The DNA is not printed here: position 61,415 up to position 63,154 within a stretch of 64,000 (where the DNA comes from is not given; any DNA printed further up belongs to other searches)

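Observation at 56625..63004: Porin-cytochrome conduit (MtrAB/MtoAB-like) in one operon with a Rieske/cytochrome b complex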

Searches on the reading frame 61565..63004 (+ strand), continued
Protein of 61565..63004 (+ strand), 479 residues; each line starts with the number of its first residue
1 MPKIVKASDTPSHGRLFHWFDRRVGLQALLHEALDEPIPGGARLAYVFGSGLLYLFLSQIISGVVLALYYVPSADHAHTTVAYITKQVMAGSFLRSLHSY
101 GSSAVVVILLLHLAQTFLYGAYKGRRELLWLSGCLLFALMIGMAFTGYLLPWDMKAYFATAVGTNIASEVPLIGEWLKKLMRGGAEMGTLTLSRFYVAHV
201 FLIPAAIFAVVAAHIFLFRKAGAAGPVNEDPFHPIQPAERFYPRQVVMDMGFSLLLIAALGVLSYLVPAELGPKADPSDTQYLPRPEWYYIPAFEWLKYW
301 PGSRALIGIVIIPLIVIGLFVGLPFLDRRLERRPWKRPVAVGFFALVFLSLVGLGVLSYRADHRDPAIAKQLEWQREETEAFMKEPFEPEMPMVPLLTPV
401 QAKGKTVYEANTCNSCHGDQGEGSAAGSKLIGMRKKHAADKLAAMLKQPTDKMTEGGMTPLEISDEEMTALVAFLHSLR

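Call 48: find_encoding_contigs(protein=P0276, flank=10000, max_places=2)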
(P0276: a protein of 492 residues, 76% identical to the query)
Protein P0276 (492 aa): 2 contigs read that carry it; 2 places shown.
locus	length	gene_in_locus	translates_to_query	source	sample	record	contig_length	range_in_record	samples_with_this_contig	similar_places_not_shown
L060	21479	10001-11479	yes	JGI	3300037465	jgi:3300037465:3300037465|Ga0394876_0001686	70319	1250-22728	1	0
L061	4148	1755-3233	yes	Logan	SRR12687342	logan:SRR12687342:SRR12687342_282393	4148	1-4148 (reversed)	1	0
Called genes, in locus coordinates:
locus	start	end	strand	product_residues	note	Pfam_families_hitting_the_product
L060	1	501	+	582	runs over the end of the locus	?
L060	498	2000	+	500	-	PF00498:FHA, PF09699:Paired_CXXCH_1 (faint), PF14522:Cytochrome_C7 (faint), PF14537:Cytochrom_c3_2 (weak)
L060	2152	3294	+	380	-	PF00493:MCM (weak), PF07724:AAA_2, PF00004:AAA, PF07728:AAA_5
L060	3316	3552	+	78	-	PF13711:DUF4160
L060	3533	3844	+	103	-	PF10387:DUF2442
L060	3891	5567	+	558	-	PF00037:Fer4 (weak), PF12797:Fer4_2 (weak), PF13237:Fer4_10 (weak), PF07992:Pyr_redox_2, PF13434:Lys_Orn_oxgnase (faint), PF13738:Pyr_redox_3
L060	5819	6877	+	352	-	PF14522:Cytochrome_C7 (faint), PF14537:Cytochrom_c3_2 (faint), PF13435:Cytochrome_C554 (weak), PF09699:Paired_CXXCH_1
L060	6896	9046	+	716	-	-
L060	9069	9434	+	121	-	PF13442:Cytochrome_CBB3, PF00034:Cytochrom_C (weak)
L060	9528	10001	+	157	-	PF00355:Rieske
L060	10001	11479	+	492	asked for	PF13301:DUF4079 (faint), PF00033:Cytochrome_B, PF13631:Cytochrom_B_N_2, PF00032:Cytochrom_B_C, PF00034:Cytochrom_C, PF13442:Cytochrome_CBB3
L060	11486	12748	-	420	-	-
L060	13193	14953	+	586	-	PF13424:TPR_12 (faint), PF07719:TPR_2 (faint), PF13432:TPR_16, PF13432:TPR_16, PF12895:ANAPC3 (weak), PF13432:TPR_16, PF13414:TPR_11 (weak), PF14559:TPR_19 (weak), +14 more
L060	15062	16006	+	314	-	-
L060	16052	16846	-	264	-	PF00561:Abhydrolase_1, PF12146:Hydrolase_4, PF12697:Abhydrolase_6, PF00975:Thioesterase (weak)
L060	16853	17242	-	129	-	PF01050:MannoseP_isomer, PF07883:Cupin_2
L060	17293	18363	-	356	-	-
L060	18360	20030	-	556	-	PF00501:AMP-binding, PF13193:AMP-binding_C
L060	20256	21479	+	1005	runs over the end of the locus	PF23748:Beta-prop_LRRK2 (faint), PF07494:Reg_prop (weak), PF24684:Vgb_lyase (faint), PF07495:Y_Y_Y, PF07730:HisKA_3, PF02518:HATPase_c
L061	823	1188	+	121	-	PF13442:Cytochrome_CBB3, PF00034:Cytochrom_C (weak)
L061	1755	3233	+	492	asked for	PF13301:DUF4079 (faint), PF00033:Cytochrome_B, PF13631:Cytochrom_B_N_2, PF00032:Cytochrom_B_C, PF00034:Cytochrom_C, PF13442:Cytochrome_CBB3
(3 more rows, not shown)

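Call 49: find_encoding_contigs(protein=P0287, flank=8000, max_places=2)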
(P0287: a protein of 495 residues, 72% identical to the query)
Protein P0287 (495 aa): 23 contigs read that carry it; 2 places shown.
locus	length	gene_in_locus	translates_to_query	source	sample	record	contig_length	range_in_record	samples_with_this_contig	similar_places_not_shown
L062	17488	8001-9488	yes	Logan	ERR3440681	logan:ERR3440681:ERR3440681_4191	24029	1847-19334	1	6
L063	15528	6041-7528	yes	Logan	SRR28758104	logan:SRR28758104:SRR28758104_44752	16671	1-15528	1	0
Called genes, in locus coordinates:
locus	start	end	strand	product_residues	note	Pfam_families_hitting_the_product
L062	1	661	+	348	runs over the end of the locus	PF00092:VWA, PF13519:VWA_2, PF13768:VWA_3 (weak)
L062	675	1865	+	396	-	PF05401:NodS, PF13489:Methyltransf_23, PF13847:Methyltransf_31 (weak), PF08241:Methyltransf_11, PF08242:Methyltransf_12, PF13649:Methyltransf_25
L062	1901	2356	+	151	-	-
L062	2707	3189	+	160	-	-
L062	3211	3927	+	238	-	PF00027:cNMP_binding, PF13545:HTH_Crp_2, PF00325:Crp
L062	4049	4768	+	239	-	PF00027:cNMP_binding, PF13545:HTH_Crp_2, PF00325:Crp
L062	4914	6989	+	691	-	PF00034:Cytochrom_C, PF13442:Cytochrome_CBB3 (weak)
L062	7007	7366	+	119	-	PF00034:Cytochrom_C, PF13442:Cytochrome_CBB3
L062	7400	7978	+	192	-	PF00355:Rieske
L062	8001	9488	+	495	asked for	PF00033:Cytochrome_B, PF13631:Cytochrom_B_N_2, PF00032:Cytochrom_B_C, PF00034:Cytochrom_C, PF13442:Cytochrome_CBB3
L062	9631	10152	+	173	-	PF00582:Usp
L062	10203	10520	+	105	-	PF11154:DUF2934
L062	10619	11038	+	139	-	-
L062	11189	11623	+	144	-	PF02308:MgtC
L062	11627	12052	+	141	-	-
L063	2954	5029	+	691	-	PF00034:Cytochrom_C, PF13442:Cytochrome_CBB3 (weak)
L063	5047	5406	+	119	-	PF00034:Cytochrom_C, PF13442:Cytochrome_CBB3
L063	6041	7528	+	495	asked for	PF00033:Cytochrome_B, PF13631:Cytochrom_B_N_2, PF00032:Cytochrom_B_C, PF00034:Cytochrom_C, PF13442:Cytochrome_CBB3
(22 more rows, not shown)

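Call 50: find_encoding_contigs(protein=P0296, flank=8000, max_places=2)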
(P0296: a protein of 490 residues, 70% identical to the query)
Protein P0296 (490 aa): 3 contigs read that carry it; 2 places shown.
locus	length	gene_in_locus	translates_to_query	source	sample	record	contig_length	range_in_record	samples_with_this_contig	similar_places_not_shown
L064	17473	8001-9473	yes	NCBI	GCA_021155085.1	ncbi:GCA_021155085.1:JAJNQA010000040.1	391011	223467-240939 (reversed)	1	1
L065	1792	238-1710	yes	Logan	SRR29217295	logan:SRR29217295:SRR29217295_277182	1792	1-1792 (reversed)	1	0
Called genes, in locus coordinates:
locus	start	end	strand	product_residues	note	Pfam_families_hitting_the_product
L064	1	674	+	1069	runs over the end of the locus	PF00873:ACR_tran, PF02355:SecD_SecF_C (faint)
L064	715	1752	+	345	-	PF00092:VWA, PF13519:VWA_2, PF13768:VWA_3 (weak), PF25106:VWA_4 (weak)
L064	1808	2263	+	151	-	-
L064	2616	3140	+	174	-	-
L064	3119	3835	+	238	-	PF00027:cNMP_binding, PF13545:HTH_Crp_2, PF00325:Crp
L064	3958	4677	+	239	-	PF00027:cNMP_binding, PF13545:HTH_Crp_2, PF00325:Crp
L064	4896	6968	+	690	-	PF00034:Cytochrom_C, PF13442:Cytochrome_CBB3 (weak), PF00034:Cytochrom_C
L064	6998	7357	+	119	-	PF13442:Cytochrome_CBB3, PF00034:Cytochrom_C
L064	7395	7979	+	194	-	PF00355:Rieske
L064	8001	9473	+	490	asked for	PF00033:Cytochrome_B, PF13631:Cytochrom_B_N_2, PF00032:Cytochrom_B_C, PF00034:Cytochrom_C, PF13442:Cytochrome_CBB3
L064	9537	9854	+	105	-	PF11154:DUF2934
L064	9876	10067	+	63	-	PF03625:DUF302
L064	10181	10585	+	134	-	-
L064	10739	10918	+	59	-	-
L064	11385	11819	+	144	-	PF02308:MgtC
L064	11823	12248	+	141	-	-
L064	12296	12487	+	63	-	-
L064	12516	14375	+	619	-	PF04945:YHS, PF00343:Phosphorylase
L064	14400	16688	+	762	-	PF22681:Lmo2446-like_N (weak), PF03065:Glyco_hydro_57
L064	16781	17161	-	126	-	-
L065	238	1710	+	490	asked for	PF00033:Cytochrome_B, PF13631:Cytochrom_B_N_2, PF00032:Cytochrom_B_C, PF00034:Cytochrom_C, PF13442:Cytochrome_CBB3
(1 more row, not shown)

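Call 52: search_protein_families(library=pfam, proteins=[L064:4896-6968:+, L064:6998-7357:+, L060:5819-6877:+, L060:498-2000:+, L060:11486-12748:-], max_evalue=0.01)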
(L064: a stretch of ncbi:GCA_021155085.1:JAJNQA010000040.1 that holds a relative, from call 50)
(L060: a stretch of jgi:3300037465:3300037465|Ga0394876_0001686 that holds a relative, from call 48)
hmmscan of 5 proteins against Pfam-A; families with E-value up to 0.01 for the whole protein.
L064:4896-6968:+ (690 aa): 4 families
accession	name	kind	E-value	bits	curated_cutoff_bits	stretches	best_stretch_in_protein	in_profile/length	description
PF00034.26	Cytochrom_C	-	1.7e-29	103.4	21.3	2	245-329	2-89/90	Cytochrome c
PF13442.11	Cytochrome_CBB3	-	1.6e-14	54.4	27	2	123-205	4-68/68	Cytochrome C oxidase, cbb3-type, subunit III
PF02433.20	FixO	-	7.6e-05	22.7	29.6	0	146-174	101-129/219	Cytochrome C oxidase, mono-heme subunit/FixO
PF07627.16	PSCyt3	-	0.0047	17.6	27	0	117-160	54-97/98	Protein of unknown function (DUF1588)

L064:6998-7357:+ (119 aa): 3 families
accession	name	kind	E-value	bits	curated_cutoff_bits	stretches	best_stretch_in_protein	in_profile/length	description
PF13442.11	Cytochrome_CBB3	-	2.7e-14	53.7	27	1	37-112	5-68/68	Cytochrome C oxidase, cbb3-type, subunit III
PF00034.26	Cytochrom_C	-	7.2e-10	40.5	21.3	1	39-114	5-88/90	Cytochrome c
PF14495.11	Cytochrom_C550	-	0.0041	17.3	27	1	36-78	27-68/136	Cytochrome c-550 domain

L060:5819-6877:+ (352 aa): 7 families
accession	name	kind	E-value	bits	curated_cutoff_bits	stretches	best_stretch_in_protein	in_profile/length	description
PF09699.15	Paired_CXXCH_1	-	9.2e-33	112.1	20.6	3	268-307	1-39/41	Doubled CXXCH motif (Paired_CXXCH_1)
PF14537.11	Cytochrom_c3_2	-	1.8e-13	51.2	25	2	171-257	2-78/79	Cytochrome c3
PF14522.11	Cytochrome_C7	-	1.8e-13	50.5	24.8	1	165-233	2-67/67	Cytochrome c7 and related cytochrome c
PF13435.11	Cytochrome_C554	-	2.3e-06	28.9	20.8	1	104-183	6-84/84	Cytochrome c554 and c-prime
PF02085.21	Cytochrom_CIII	-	3.4e-05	24.6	22.9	1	143-206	43-101/101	Class III cytochrome C family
PF22678.1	Cytochrom_c_NrfB-like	-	0.0014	19.5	27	0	90-188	1-71/89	Cytochrome c-type protein NrfB-like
PF03264.19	Cytochrom_NNT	-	0.003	17.8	24.1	0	57-183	37-165/174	NapC/NirT cytochrome c family, N-terminal region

L060:498-2000:+ (500 aa): 5 families
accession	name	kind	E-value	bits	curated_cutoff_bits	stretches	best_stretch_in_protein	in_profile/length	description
PF00498.31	FHA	-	7.7e-15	55.5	20.7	1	24-86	2-67/67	FHA domain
PF14537.11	Cytochrom_c3_2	-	4.6e-10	40.3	25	1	415-489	7-71/79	Cytochrome c3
PF14522.11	Cytochrome_C7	-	1.7e-07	31.4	24.8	1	287-343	10-67/67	Cytochrome c7 and related cytochrome c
PF09699.15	Paired_CXXCH_1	-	4.8e-06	26.6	20.6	0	312-345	6-39/41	Doubled CXXCH motif (Paired_CXXCH_1)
PF16697.10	Yop-YscD_cpl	-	2.6e-05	24.8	33.2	1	18-88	14-86/94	Inner membrane component of T3SS, cytoplasmic domain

L060:11486-12748:- (420 aa): 0 families

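Call 58: search_solved_structures(query=L064:4896-6968:+, max_evalue=1)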
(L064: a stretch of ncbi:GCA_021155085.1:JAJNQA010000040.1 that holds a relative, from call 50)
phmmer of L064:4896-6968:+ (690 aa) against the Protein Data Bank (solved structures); distinct sequences matched with E-value up to 1: 98 (the best 60 are shown).
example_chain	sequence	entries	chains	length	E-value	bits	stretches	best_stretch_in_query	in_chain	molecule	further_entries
7zs0_A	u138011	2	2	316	5.2e-09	38.2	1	111-294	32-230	Hypothetical (Diheme) protein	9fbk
7zs1_A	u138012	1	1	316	6.3e-09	37.9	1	111-294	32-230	Hypothetical (Diheme) protein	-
7zs2_A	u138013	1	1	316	6.8e-09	37.9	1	111-294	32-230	Hypothetical (Diheme) protein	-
7q21_C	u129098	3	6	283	4.4e-05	25.2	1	112-227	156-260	Cytochrome bc1 complex cytochrome c subunit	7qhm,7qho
7e1v_O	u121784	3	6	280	6e-05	24.8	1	124-176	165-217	Cytochrome bc1 complex cytochrome c subunit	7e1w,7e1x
8hcr_C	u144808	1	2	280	6e-05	24.8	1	124-176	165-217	Cytochrome bc1 complex cytochrome c subunit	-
6hwh_M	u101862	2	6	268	0.00033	22.4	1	124-213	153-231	Cytochrome bc1 complex cytochrome c subunit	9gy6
8ovc_O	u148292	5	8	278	0.00033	22.4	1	124-213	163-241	Cytochrome bc1 complex cytochrome c subunit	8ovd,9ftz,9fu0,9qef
6adq_C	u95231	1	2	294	0.00047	21.9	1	124-213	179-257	Cytochrome bc1 complex cytochrome c subunit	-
7rh5_O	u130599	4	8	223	0.00058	21.6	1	124-213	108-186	Cytochrome bc1 complex cytochrome c subunit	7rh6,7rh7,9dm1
9wcx_U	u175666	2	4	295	0.00062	21.4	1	124-210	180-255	Cytochrome bc1 complex cytochrome c subunit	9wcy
2l4d_A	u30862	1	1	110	0.0016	20.1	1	128-205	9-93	SCO1/SenC family protein/cytochrome c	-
3o0r_C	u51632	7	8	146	0.0025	19.4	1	119-161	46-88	Nitric oxide reductase subunit C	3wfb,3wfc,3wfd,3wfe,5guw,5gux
1yea_A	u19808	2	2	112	0.0053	18.4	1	109-159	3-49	CYTOCHROME C | Cytochrome c iso-2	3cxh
1ytc_A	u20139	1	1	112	0.0063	18.1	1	109-159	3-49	YEAST ISO-2 CYTOCHROME C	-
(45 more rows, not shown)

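Call 59: search_protein_families(library=ncbifam, proteins=[L064:4896-6968:+], max_evalue=10)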
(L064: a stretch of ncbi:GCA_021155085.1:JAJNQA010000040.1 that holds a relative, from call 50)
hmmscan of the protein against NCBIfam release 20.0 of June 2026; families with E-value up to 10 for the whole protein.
L064:4896-6968:+ (690 aa): 15 families
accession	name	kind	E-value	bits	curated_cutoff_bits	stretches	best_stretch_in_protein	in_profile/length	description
TIGR04485.1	thiosulf_SoxX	equivalog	9.5e-20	71.1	61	2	256-329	5-78/78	sulfur oxidation c-type cytochrome SoxX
TIGR02603.1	CxxCH_TIGR02603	domain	2.8e-17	63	68.15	2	246-295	5-53/134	putative heme-binding domain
NF045773.1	cytochro_C550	exception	3.8e-12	46.2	125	2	239-327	43-117/118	cytochrome c550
NF050122.1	bc1_QcrC_actin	exception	9.3e-12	44.8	200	2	225-329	21-117/253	cytochrome bc1 complex diheme cytochrome c subunit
NF045774.1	cytochro_C551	exception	3.9e-11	42.9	118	2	238-293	33-86/110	cytochrome c551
NF040971.1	cytc_ExtS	equivalog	1.3e-07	31.1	100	2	121-185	77-138/262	selenite/tellurite reduction operon c-type cytochrome lipoprotein ExtS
NF052248.1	SorU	equivalog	6.2e-05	23.2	100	2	133-154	12-35/72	SorU family sulfite dehydrogenase c-type cytochrome subunit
TIGR00782.1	ccoP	equivalog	0.0001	21.7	179.95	2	104-144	186-224/285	cytochrome-c oxidase, cbb3-type subunit III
NF011055.0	PRK14487.1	subfamily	0.00019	21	218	1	145-172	106-133/212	cbb3-type cytochrome c oxidase subunit II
TIGR00781.1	ccoO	equivalog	0.00024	20.9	200.65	1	145-172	100-127/232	cytochrome-c oxidase, cbb3-type subunit II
TIGR04494.1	c550_PedF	equivalog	0.00027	20.9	122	2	244-295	51-102/133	cytochrome c-550 PedF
NF045930.1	Cytc6PetJCyano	equivalog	0.00082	19.3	135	1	234-261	18-44/110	cytochrome c6 PetJ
TIGR01904.2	GSu_C4xC__C2xCH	domain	0.0013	18.5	27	1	40-64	38-62/73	CxxxxCH/CxxCH domain c-type cytochrome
NF040606.1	CytoC_perox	subfamily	0.0052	16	150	2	115-142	291-317/524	di-heme-cytochrome C peroxidase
NF011054.0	PRK14486.1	equivalog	0.0092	15.5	447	1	197-275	175-244/294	putative bifunctional cbb3-type cytochrome c oxidase subunit II/cytochrome c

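Call 63: find_encoding_contigs(protein=P0330, flank=7000, max_places=1)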
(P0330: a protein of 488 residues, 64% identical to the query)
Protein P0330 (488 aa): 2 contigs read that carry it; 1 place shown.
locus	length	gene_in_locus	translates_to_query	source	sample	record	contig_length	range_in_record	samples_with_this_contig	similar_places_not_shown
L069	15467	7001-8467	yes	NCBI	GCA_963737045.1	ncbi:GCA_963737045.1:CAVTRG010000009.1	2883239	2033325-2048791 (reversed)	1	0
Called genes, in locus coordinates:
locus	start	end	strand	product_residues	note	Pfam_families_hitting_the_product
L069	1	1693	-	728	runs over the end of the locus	PF13371:TPR_9 (faint), PF13414:TPR_11 (faint), PF13431:TPR_17 (faint), PF13289:SIR2_2, PF20308:TPR-S (faint), PF14559:TPR_19 (weak), PF13432:TPR_16 (weak), PF14559:TPR_19 (weak), +8 more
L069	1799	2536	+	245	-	PF00027:cNMP_binding, PF13545:HTH_Crp_2, PF00325:Crp (weak)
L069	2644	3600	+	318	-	PF02085:Cytochrom_CIII (faint), PF14522:Cytochrome_C7 (faint), PF22678:Cytochrom_c_NrfB-like (weak), PF14537:Cytochrom_c3_2 (weak), PF09699:Paired_CXXCH_1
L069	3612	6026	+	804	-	-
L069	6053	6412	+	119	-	PF13442:Cytochrome_CBB3, PF00034:Cytochrom_C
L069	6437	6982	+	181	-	PF00355:Rieske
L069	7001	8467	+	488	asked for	PF00033:Cytochrome_B, PF13631:Cytochrom_B_N_2, PF00032:Cytochrom_B_C, PF00034:Cytochrom_C, PF13442:Cytochrome_CBB3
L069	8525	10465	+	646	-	PF04107:GCS2, PF00571:CBS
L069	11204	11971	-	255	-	PF03767:Acid_phosphat_B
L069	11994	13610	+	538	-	PF02012:BNR (faint)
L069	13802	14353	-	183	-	-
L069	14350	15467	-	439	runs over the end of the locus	PF11949:DUF3466 (faint)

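Call 64: find_encoding_contigs(protein=P0318, flank=7000, max_places=1)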
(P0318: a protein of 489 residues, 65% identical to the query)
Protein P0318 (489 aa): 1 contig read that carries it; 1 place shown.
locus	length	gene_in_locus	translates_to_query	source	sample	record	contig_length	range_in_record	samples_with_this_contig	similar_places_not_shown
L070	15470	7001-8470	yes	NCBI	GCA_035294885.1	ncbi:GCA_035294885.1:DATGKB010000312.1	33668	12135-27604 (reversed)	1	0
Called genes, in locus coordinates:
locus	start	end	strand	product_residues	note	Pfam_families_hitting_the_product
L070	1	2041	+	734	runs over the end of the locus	PF14537:Cytochrom_c3_2 (faint), PF22113:Mtrc-MtrF_II-IV_dom, PF14522:Cytochrome_C7 (weak), PF22113:Mtrc-MtrF_II-IV_dom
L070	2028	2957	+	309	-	PF14522:Cytochrome_C7 (faint), PF14537:Cytochrom_c3_2 (faint), PF09699:Paired_CXXCH_1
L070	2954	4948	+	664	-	-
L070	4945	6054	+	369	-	PF14495:Cytochrom_C550 (faint), PF13442:Cytochrome_CBB3 (faint), PF14522:Cytochrome_C7 (faint), PF00034:Cytochrom_C (weak)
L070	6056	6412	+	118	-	PF13442:Cytochrome_CBB3, PF00034:Cytochrom_C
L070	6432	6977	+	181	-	PF00355:Rieske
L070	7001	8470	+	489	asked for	PF00033:Cytochrome_B, PF13631:Cytochrom_B_N_2, PF00032:Cytochrom_B_C, PF00034:Cytochrom_C, PF13442:Cytochrome_CBB3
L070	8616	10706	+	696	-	PF00122:E1-E2_ATPase, PF00702:Hydrolase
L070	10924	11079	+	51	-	-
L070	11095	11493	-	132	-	PF01022:HTH_5, PF12840:HTH_20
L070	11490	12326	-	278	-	PF13459:Fer4_15 (faint), PF12838:Fer4_7 (weak), PF01058:Oxidored_q6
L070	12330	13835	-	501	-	PF00329:Complex1_30kDa, PF00346:Complex1_49kDa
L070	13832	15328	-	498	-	PF00662:Proton_antipo_N (weak), PF00361:Proton_antipo_M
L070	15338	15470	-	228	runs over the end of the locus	PF00420:Oxidored_q2 (weak)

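Call 67: find_related_loci(query=A2, collection=metagenome_contigs, flank=9000)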
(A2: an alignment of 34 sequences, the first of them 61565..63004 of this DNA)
Query A2 (479 aa) in metagenome_contigs; peptide patterns used: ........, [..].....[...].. (x = any residue, [..] = any of these).
600 stretches matched a pattern (row limit reached: there are more); 599 encode a relative of the query (tblastn E <= 1e-3); the best 80 are kept; 80 distinct loci.
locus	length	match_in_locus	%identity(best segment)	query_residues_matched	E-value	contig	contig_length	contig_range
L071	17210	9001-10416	75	12-479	0e+0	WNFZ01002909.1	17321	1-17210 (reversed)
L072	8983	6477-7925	62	6-479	0e+0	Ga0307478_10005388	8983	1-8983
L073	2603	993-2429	62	6-479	0e+0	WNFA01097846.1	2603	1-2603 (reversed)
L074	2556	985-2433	64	2-479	0e+0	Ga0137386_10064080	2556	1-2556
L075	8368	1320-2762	62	9-479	0e+0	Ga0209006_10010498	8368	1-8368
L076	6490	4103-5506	61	19-479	0e+0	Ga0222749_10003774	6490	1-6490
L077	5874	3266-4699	60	8-479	0e+0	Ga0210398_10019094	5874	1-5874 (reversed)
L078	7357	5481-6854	62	14-467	0e+0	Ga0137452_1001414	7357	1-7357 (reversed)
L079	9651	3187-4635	61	3-479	0e+0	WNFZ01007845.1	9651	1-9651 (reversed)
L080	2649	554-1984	61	10-479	0e+0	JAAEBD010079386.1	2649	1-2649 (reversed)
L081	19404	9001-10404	63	19-479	0e+0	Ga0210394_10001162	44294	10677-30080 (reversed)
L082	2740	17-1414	59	21-479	0e+0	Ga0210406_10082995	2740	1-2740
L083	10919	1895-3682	55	15-478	3e-180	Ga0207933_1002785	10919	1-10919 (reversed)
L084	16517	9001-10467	54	3-478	8e-178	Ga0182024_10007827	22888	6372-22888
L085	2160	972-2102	69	15-391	0e+0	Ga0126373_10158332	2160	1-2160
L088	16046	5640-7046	56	15-478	1e-169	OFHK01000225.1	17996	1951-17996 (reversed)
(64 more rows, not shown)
